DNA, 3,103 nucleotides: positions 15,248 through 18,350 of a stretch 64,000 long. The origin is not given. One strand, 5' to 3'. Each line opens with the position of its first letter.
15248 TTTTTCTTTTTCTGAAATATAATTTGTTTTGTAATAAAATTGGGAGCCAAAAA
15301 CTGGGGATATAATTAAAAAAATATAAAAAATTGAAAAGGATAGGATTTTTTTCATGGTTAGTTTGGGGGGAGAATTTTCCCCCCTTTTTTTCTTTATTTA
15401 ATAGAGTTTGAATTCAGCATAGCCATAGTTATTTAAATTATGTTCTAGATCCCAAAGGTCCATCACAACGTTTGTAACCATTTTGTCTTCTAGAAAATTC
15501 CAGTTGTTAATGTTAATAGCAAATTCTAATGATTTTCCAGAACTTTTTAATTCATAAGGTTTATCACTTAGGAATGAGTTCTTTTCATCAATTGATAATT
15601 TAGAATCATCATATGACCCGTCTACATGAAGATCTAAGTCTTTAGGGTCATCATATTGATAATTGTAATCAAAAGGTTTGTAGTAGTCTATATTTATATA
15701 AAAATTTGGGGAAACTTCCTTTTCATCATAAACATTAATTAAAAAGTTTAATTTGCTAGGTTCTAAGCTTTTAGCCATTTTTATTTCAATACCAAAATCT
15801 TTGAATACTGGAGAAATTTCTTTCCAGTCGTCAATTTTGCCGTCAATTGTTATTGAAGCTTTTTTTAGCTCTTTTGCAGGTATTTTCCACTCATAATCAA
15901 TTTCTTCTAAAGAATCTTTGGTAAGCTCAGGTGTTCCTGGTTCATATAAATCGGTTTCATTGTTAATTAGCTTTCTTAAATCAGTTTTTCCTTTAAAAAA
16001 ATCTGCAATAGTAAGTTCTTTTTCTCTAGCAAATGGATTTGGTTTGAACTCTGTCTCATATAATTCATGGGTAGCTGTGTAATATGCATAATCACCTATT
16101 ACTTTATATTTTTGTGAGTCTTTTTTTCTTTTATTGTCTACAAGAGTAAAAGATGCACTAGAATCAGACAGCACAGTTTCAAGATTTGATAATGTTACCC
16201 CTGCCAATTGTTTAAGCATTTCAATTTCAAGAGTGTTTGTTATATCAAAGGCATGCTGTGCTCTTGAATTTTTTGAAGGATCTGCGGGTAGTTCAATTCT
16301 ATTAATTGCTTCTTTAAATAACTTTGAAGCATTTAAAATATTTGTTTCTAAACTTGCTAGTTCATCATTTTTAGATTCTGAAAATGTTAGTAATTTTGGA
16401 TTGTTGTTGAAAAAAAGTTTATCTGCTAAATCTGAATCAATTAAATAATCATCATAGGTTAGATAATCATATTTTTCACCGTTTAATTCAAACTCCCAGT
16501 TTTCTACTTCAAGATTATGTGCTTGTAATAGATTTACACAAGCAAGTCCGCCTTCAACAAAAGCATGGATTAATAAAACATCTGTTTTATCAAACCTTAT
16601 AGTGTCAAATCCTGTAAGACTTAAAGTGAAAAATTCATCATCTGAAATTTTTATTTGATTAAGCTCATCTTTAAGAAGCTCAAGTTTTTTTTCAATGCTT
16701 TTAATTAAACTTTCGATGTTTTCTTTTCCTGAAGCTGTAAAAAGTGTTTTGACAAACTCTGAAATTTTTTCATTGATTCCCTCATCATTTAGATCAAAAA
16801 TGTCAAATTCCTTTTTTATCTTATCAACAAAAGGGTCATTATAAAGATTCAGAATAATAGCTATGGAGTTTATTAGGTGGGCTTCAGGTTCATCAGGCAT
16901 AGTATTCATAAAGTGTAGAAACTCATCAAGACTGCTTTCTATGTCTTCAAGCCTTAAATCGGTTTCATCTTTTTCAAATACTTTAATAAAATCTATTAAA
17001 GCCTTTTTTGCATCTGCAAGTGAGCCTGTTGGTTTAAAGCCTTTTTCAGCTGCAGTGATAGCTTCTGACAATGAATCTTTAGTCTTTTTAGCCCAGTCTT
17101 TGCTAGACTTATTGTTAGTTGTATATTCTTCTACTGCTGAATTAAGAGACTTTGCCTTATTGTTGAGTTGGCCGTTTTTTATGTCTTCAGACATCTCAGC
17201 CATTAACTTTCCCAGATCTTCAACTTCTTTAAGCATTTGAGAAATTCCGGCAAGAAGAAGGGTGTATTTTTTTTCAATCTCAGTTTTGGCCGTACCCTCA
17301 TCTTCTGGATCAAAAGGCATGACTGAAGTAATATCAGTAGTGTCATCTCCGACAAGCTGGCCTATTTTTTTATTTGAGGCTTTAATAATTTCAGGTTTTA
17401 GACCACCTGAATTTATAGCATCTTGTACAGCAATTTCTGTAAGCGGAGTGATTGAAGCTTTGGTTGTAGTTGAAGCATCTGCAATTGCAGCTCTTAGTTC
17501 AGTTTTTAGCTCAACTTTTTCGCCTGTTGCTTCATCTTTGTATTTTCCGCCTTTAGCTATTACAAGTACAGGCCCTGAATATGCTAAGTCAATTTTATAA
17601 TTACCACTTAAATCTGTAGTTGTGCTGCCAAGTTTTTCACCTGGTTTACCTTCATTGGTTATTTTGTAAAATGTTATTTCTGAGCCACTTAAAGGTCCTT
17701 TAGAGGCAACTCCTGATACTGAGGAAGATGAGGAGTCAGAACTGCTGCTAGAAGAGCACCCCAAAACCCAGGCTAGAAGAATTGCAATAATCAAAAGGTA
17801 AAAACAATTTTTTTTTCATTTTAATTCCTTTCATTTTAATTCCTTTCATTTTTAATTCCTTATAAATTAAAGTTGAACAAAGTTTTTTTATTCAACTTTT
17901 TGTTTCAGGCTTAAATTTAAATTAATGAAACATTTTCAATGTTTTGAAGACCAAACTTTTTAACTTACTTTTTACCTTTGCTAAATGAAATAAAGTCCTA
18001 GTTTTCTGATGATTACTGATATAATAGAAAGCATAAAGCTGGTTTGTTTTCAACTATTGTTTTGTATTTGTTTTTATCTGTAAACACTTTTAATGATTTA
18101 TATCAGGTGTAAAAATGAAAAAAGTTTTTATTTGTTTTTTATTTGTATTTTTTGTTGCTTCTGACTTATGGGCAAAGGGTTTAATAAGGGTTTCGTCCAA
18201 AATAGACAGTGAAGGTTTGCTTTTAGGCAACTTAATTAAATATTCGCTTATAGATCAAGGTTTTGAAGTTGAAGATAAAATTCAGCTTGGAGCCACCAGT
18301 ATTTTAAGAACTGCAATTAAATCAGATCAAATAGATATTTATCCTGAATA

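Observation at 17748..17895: Triplicated SD+ATG cassette plus an A9 tract leaves every ATG out of frame with a 798-aa lipoprotein ORF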

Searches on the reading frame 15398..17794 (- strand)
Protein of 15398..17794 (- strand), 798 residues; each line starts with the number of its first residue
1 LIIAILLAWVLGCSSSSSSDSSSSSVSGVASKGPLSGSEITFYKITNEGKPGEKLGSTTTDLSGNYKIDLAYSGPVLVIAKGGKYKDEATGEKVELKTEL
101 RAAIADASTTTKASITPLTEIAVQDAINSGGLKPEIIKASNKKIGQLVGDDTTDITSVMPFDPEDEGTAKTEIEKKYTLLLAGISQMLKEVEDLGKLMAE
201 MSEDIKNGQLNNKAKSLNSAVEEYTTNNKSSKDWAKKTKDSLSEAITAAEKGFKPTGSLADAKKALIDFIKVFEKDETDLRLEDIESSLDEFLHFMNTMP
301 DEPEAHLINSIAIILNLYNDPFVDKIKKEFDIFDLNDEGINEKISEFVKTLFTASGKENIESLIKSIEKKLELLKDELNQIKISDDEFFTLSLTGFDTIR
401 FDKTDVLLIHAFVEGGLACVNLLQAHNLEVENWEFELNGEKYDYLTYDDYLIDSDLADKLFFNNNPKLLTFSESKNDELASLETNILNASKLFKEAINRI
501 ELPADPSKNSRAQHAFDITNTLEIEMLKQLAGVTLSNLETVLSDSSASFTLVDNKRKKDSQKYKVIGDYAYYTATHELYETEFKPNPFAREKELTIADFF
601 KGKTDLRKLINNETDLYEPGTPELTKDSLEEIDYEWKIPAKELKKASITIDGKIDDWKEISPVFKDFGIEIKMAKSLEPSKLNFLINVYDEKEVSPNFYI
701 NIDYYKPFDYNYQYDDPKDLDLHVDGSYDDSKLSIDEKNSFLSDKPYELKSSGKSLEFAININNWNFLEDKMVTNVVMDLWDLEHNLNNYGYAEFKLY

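Call 7: search_protein_families(library=pfam, proteins=[window:15398-17794:-], max_evalue=0.01)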
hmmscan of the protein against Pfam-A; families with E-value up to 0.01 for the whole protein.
window:15398-17794:- (798 aa): 1 family
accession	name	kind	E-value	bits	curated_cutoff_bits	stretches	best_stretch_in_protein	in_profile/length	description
PF11974.14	bMG3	-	0.0094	16.3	34.9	0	11-83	4-77/103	Bacterial alpha-2-macroglobulin MG3 domain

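Call 8: find_homologous_proteins(query=window:15398-17794:-)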
Query window:15398-17794:- (798 aa): 13 proteins with E <= 0.001 among 8000 candidates.
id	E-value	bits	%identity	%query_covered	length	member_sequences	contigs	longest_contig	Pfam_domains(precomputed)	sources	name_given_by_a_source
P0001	0.0e+0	1742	100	100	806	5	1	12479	-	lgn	-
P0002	1.3e-143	499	43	82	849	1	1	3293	-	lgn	-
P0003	1.3e-73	267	32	89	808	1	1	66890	-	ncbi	-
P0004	2.7e-70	256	32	85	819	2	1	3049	-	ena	-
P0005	3.4e-70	256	32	84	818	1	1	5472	-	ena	-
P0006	5.6e-69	252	31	89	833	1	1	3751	-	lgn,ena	-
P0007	2.7e-68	249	32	81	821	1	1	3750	-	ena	-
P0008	4.6e-61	226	29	82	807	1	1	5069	-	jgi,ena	-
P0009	5.7e-50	189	27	85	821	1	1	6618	-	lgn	-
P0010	8.0e-49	185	27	81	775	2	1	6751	-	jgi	-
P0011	8.9e-21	92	41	21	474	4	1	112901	-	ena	-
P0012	2.2e-17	81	32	27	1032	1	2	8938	-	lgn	-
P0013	5.3e-10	57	34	25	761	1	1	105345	-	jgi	jgi:hypothetical protein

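Call 10: find_encoding_contigs(protein=P0001, flank=5000, max_places=10)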
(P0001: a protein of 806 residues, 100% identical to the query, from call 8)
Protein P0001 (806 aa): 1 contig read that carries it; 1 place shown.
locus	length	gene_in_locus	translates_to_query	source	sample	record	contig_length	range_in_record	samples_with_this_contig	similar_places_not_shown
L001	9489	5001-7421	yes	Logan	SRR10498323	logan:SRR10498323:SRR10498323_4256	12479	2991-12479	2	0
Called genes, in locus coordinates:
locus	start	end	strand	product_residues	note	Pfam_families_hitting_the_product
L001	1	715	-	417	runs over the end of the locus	PF00155:Aminotran_1_2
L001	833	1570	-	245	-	PF00528:BPD_transp_1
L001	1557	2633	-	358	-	PF13555:AAA_29 (weak), PF00005:ABC_tran, PF13304:AAA_21 (faint), PF00571:CBS (faint)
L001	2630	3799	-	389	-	PF00528:BPD_transp_1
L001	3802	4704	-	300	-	PF04069:OpuAC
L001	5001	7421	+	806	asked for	-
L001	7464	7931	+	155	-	-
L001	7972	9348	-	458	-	PF05977:MFS_3, PF07690:MFS_1, PF12832:MFS_1_like (faint), PF07690:MFS_1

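Call 11: list_cluster_members(proteins=[P0001, window:15398-17794:-])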
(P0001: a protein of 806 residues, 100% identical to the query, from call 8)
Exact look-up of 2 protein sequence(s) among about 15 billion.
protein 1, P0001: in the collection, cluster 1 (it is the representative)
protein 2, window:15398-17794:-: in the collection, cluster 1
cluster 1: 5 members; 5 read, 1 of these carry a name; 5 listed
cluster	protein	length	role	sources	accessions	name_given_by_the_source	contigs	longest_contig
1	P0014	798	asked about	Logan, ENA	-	-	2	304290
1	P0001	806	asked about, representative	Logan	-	-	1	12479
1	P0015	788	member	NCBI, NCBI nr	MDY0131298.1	MAG: hypothetical protein RBR53_01385 [Desulforegulaceae bacterium] | hypothetical protein [Desulforegulaceae bacterium]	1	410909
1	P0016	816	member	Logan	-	-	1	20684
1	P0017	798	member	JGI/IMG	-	-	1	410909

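Call 14: find_encoding_contigs(protein=P0016, flank=5000, max_places=10)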
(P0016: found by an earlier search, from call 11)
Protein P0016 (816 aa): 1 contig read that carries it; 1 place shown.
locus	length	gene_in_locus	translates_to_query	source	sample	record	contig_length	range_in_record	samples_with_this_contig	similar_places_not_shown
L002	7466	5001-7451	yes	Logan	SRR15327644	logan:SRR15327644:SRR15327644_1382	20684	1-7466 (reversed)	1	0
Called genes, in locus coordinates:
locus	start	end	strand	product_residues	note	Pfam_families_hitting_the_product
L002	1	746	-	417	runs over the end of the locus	PF00155:Aminotran_1_2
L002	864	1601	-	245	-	PF00528:BPD_transp_1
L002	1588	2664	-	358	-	PF13555:AAA_29 (weak), PF00005:ABC_tran, PF13304:AAA_21 (faint), PF00571:CBS (faint)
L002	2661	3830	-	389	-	PF00528:BPD_transp_1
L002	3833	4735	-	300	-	PF04069:OpuAC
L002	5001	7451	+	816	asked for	-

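Call 15: find_encoding_contigs(protein=P0014, flank=5000, max_places=10)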
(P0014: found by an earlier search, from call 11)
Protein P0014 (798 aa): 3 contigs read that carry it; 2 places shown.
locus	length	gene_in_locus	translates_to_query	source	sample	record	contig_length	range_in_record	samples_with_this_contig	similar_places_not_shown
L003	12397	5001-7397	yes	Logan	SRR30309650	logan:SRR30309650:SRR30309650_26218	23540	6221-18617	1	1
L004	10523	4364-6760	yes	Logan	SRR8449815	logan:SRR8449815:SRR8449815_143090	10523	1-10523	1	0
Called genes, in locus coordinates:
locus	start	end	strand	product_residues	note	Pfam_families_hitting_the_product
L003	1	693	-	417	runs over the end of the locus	PF00155:Aminotran_1_2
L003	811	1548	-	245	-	PF00528:BPD_transp_1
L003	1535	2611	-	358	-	PF13555:AAA_29 (weak), PF00005:ABC_tran, PF13304:AAA_21 (faint), PF00571:CBS (faint)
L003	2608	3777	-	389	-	PF00528:BPD_transp_1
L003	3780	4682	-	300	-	PF04069:OpuAC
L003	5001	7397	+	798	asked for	-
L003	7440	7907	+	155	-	-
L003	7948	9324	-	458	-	PF05977:MFS_3, PF07690:MFS_1, PF12832:MFS_1_like (faint), PF07690:MFS_1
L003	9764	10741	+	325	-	PF00478:IMPDH (faint), PF03060:NMO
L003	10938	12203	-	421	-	PF02812:ELFV_dehydrog_N, PF00208:ELFV_dehydrog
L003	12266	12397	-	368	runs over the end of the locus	PF01926:MMR_HSR1, PF02421:FeoB_N (weak), PF06071:YchF-GTPase_C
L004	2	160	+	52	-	?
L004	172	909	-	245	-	PF00528:BPD_transp_1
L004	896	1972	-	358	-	PF13555:AAA_29 (weak), PF00005:ABC_tran, PF13304:AAA_21 (faint)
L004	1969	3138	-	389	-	PF00528:BPD_transp_1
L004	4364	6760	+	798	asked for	-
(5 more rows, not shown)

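Call 23: find_encoding_contigs(protein=P0015, flank=10000, max_places=10)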
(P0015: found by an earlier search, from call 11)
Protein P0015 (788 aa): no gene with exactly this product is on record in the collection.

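Call 24: find_encoding_contigs(protein=P0017, flank=10000, max_places=10)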
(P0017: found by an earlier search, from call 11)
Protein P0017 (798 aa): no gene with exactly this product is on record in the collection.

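Call 30: find_related_loci(query=A1, collection=genome_contigs, flank=3000)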
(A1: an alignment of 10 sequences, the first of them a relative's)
Query A1 (806 aa) in genome_contigs; peptide patterns used: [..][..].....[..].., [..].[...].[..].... (x = any residue, [..] = any of these).
141 stretches matched a pattern; 118 encode a relative of the query (tblastn E <= 1e-3); the best 80 are kept; 80 distinct loci.
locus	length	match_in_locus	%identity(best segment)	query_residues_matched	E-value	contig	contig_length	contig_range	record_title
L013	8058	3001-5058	29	18-731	3e-60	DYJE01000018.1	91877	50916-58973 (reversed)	MAG TPA_asm: Desulforapulum autotrophicum isolate FI88_52_17 Afr_mines_FI88_132_length_91877_cov_7_408845, whole genome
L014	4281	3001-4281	33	30-474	1e-54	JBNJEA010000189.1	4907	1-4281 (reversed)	MAG: Thermodesulfobacteriota bacterium isolate Y23_30dBSe4.bin.113 NODE_26052_length_4907_cov_5.314060, whole genome sho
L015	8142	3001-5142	26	1-684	7e-41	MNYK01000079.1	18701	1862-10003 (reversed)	MAG: Desulfobacterales bacterium CG2_30_60_27 cg2_3.0_scaffold_6497_c, whole genome shotgun sequence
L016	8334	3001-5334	38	1-269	9e-31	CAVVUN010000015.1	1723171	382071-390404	MAG: Nitrospirota bacterium isolate MFD03899.bin.2.182 genome assembly, contig: contig_7566, whole genome shotgun sequen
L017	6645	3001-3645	37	6-220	9e-31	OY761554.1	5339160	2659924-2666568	MAG: uncultured Desulfospira sp. isolate 5198f45b-3c99-4a6a-ad95-b1a64aaf42d9 genome assembly, chromosome: 1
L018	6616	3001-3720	36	2-238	1e-30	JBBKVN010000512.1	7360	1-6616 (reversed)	MAG: Rhodoferax sp. isolate metabat_bins.73 k119_154171, whole genome shotgun sequence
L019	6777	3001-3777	33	1-254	5e-28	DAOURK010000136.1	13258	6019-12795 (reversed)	MAG TPA_asm: Pseudomonadota bacterium isolate CSMAG_150 CSMAG_150_k141_105989_length_13258_cov_1457.0992, whole genome s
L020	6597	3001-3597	36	19-215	8e-28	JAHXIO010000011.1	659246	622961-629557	MAG: Candidatus Thiodiazotropha sp. (ex Monitilora ramsayi) isolate L094_Th1 c_000000000003, whole genome shotgun sequen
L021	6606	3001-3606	38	1-198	3e-27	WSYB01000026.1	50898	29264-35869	MAG: Geobacteraceae bacterium isolate X3_MetaBAT.27 scaffold_496, whole genome shotgun sequence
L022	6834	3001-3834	32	6-277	4e-27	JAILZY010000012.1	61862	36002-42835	MAG: bacterium isolate HOT.CON.50 NODE_472_length_61862_cov_20.289989, whole genome shotgun sequence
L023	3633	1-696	34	22-254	9e-27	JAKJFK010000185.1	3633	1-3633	MAG: candidate division TA06 bacterium isolate UR.bin248 UR_contig_93200, whole genome shotgun sequence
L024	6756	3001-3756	34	1-254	5e-26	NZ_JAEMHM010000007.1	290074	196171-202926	Geomesophilobacter sediminis strain Red875 NODE_7_length_290074_cov_147.289103, whole genome shotgun sequence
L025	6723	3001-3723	33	1-232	1e-25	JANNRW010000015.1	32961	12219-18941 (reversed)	MAG: Geobacteraceae bacterium isolate SOY_31_metabat_301 SOY_31_k141_3680522, whole genome shotgun sequence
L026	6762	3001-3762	32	2-238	6e-25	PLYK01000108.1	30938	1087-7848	MAG: Geobacter sp. isolate palsa_1151 73.20120700_P3D.282_contig_57885, whole genome shotgun sequence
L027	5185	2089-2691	38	20-214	4e-24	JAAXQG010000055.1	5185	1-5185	MAG: Desulfuromonadales bacterium isolate MAG-BB-08 scaffold_1969, whole genome shotgun sequence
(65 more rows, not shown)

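Call 47: predict_structure(alignment_id=A1)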
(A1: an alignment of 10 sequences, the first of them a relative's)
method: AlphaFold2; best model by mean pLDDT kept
length: 806 residues; sequences in the alignment: 10
mean_pLDDT: 73.0   pTM: 0.58
mean pLDDT of the five models: 73.0, 71.4, 69.4, 67.8, 67.1
residues with pLDDT >= 90: 45; 70-90: 516; 50-70: 138; < 50: 107
segments of 3 or more residues with pLDDT < 50: 1-40, 284-286, 341-343, 402-404, 511-517, 714-728, 772-806
pLDDT, mean of each block of 10 residues (from residue 1): 34 35 40 37 78 84 86 79 88 74 85 81 89 84 85 84 84 71 88 80 84 76 87 70 84 82 65 74 57 75 72 81 79 68 53 75 82 89 88 67 61 85 86 89 87 77 82 89 86 85 79 50 71 80 79 84 73 64 84 86 86 81 79 85 61 79 83 76 72 82 62 44 42 68 66 67 75 45 34 25 35
secondary structure, 60 per line:
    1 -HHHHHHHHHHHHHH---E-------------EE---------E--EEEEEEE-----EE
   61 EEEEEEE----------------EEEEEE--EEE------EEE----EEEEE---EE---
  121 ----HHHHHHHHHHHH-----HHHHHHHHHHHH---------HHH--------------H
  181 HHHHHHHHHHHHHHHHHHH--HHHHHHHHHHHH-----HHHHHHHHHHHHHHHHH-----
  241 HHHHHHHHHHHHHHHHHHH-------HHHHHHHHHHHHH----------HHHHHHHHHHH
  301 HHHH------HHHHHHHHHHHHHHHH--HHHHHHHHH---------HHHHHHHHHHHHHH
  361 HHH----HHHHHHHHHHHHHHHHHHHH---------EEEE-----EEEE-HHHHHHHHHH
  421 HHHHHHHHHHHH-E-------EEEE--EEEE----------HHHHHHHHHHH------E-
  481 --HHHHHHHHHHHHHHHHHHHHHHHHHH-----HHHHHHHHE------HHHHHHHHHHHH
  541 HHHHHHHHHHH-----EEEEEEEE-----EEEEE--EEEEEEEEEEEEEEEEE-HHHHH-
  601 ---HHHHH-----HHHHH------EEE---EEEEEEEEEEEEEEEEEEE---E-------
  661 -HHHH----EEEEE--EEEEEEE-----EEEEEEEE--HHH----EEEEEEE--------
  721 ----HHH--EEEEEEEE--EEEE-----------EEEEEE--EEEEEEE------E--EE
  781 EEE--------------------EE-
elements in order (helices of 4 or more, strands of 3 or more residues): H2-15 E47-53 E59-67 E84-89 E92-94 E101-103 E108-112 H125-136 H142-153 H180-199 H202-213 H219-235 H241-259 H267-279 H290-304 H311-326 H329-337 H347-363 H368-387 E397-400 E406-409 H411-432 E442-445 E448-451 H462-472 H483-508 H514-521 H529-551 E557-564 E570-574 E577-593 H595-599 H604-608 H614-618 E625-627 E631-649 H662-665 E670-674 E677-683 E689-696 E706-712 E730-737 E740-743 E755-760 E763-769 E779-783

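Call 53: search_protein_families(library=ncbifam, proteins=[P0001], max_evalue=0.01)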
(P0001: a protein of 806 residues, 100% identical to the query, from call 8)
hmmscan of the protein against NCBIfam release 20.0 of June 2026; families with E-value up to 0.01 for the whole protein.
P0001 (806 aa): 0 families

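Call 54: find_encoding_contigs(protein=P0002, flank=1500, max_places=4)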
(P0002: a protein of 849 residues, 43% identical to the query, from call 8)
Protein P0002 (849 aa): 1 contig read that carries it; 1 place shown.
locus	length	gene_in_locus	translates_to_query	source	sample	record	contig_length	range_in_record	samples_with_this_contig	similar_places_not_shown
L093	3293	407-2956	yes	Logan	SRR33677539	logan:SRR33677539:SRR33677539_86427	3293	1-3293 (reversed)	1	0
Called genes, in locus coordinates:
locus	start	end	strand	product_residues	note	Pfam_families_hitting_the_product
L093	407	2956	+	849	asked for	-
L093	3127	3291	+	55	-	?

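Call 66: search_solved_structures(query=A1, max_evalue=1, show_alignments=1)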
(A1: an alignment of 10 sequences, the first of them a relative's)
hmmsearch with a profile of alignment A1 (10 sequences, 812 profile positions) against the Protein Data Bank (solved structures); distinct sequences matched with E-value up to 1: 6.
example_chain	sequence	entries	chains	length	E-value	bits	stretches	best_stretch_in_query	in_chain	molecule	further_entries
6zp9_A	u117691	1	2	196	0.16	13.5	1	109-147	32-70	PrimPol AEP domain (PP-N190)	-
7qep_O1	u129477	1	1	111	0.31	12.5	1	206-282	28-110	60S ribosomal protein L31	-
6gox_A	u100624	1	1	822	0.91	11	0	444-539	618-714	Protein translocase subunit SecA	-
2vda_A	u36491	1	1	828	0.93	11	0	444-539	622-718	TRANSLOCASE SUBUNIT SECA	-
6s0k_h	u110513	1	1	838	0.95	10.9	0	444-539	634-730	Protein translocase subunit SecA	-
2fsf_A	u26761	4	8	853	0.97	10.9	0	444-539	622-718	Preprotein translocase secA subunit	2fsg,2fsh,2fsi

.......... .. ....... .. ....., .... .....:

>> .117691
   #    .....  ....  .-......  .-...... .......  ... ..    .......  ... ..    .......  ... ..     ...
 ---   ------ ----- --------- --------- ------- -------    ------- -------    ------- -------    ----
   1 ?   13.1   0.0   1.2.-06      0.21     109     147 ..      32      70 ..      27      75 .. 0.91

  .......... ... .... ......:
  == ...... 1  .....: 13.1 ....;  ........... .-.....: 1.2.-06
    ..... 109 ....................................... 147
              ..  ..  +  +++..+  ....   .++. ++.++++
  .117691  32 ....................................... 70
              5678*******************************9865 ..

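Call 67: fold_search(model_id=the predicted structure, library=pdb)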
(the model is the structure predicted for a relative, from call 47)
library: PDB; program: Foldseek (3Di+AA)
matches with E <= 10: 390; with E <= 0.001: 0
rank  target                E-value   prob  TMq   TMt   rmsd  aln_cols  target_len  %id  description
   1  9efi_A                2.3e-02  0.13  0.08  0.09  30.0       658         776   12  VIP3Cb1 Protoxin Structure (released 2025-06-18)
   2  9b8h_A                6.8e-02  0.15  0.10  0.12  27.7       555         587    8  Cryo-EM structure of E. coli cellulose synthase subunit C with cellotetraose (released 2025-02-19)
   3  7u05_B                1.8e-01  0.07  0.09  0.09  31.7       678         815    8  Structure of the yeast TRAPPII-Rab11/Ypt32 complex in the closed/closed state (composite structure) (released 2022-04-27)
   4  7bjt_A                3.5e-01  0.05  0.08  0.09  26.2       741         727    7  Structure-function analysis of a new PL17 oligoalginate lyase from the marine bacterium Zobellia galactanivorans DsijT (released 2021-07-14)
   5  7ycx_G                5.3e-01  0.10  0.11  0.10  24.8       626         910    9  The structure of INTAC-PEC complex (released 2023-03-15)
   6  4bsn                  5.3e-01  0.06  0.08  0.09  22.7       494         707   11  Crystal structure of the Nuclear Export Receptor CRM1 (exportin-1) lacking the C-terminal helical extension at 4.1A (released 2013-07-31)
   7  5nwk_B                5.8e-01  0.35  0.15  0.36  14.4       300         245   13  14-3-3c in complex with CPP and fusicoccin (released 2017-11-22)
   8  5nwk_D                6.0e-01  0.47  0.15  0.39  15.2       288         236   12  14-3-3c in complex with CPP and fusicoccin (released 2017-11-22)
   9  4i1a_B                7.5e-01  0.10  0.09  0.16  20.1       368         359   11  Crystal Structure of the Apo Form of RapI (released 2013-04-03)
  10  4je0_B                7.9e-01  0.05  0.06  0.12  20.1       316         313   10  Structures of SdrD from Staphylococcus aureus reveal the molecular mechanism of how the cell surface receptors recogni (released 2013-06-19)
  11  7bm6_A                7.9e-01  0.03  0.08  0.09  26.4       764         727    7  Structure-function analysis of a new PL17 oligoalginate lyase from the marine bacterium Zobellia galactanivorans DsijT (released 2021-07-14)
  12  4je0_A                8.2e-01  0.04  0.06  0.10  19.7       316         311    9  Structures of SdrD from Staphylococcus aureus reveal the molecular mechanism of how the cell surface receptors recogni (released 2013-06-19)
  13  9l4b_B                8.2e-01  0.04  0.09  0.07  23.4       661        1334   11  Kinase domain of ATR bound with RP-3500 (released 2025-05-21)
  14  8fbj                  8.6e-01  0.13  0.11  0.22  20.9       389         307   12  Improving the secretion of designed protein assemblies through negative design of cryptic transmembrane domains (released 2023-03-22)
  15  7fiv_A                8.6e-01  0.10  0.13  0.20  20.4       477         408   12  Crystal structure of the complex formed by Wolbachia cytoplasmic incompatibility factors CidA and CidBND1-ND2 from wPi (released 2022-04-06)
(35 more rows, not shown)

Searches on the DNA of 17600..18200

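Call 63: search_rna_families(source=window, start=17600, end=18200, threshold=evalue, max_evalue=1)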
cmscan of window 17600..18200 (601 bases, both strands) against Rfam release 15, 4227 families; matches with E-value up to 1: 1.
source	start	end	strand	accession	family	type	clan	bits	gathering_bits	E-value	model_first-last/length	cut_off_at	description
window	17600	17659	-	RF03167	c-di-GMP-I-GGC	Cis-reg; riboswitch;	CL00126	17.2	59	0.22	1-64/80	3'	c-di-GMP-I-GGC riboswitch aptamer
